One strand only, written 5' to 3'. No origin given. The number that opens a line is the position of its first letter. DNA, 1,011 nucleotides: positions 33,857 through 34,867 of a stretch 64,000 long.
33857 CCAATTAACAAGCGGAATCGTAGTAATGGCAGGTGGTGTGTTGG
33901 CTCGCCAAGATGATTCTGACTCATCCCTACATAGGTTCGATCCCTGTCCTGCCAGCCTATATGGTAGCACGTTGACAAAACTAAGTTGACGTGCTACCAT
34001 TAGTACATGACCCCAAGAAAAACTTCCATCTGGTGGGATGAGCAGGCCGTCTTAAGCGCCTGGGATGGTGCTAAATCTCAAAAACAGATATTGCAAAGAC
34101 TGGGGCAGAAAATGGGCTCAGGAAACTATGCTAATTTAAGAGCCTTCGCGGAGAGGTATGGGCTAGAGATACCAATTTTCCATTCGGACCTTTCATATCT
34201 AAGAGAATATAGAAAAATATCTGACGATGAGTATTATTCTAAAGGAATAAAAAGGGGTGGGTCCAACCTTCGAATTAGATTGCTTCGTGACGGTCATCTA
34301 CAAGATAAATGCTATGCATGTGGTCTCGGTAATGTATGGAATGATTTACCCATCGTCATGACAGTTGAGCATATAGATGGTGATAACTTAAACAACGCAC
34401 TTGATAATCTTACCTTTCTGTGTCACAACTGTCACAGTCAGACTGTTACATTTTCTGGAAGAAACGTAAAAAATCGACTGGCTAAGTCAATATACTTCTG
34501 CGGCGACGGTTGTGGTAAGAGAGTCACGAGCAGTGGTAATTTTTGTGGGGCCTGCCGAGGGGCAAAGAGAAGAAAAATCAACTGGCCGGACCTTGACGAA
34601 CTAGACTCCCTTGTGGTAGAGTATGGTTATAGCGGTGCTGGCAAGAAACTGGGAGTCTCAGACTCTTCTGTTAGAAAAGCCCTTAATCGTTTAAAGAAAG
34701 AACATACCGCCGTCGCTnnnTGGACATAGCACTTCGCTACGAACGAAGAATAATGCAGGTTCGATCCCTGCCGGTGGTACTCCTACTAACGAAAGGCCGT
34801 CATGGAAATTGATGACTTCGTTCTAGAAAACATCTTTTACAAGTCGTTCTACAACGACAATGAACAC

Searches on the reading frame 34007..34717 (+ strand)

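Call 72: search_protein_families(library=pfam, alignment_id=A3, max_evalue=0.001)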
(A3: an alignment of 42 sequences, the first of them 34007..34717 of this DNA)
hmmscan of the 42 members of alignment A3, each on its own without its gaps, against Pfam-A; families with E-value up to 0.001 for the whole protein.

A. member 1, window:34007-34717:+ (237 aa): 0 families

B. families by the number of members that match (of 42 scanned): 6 families
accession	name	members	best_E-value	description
PF23940.1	DUF7275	1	1.5e-59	Domain of unknown function (DUF7275)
PF03013.19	Pyr_excise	1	1.4e-23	Pyrimidine dimer DNA glycosylase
PF00149.33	Metallophos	1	5.5e-10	Calcineurin-like phosphoesterase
PF02467.21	Whib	1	3.8e-08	Transcription factor WhiB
PF12850.12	Metallophos_2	1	1e-06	Calcineurin-like phosphoesterase superfamily domain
PF23942.1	DUF7277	1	5.8e-05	Domain of unknown function (DUF7277)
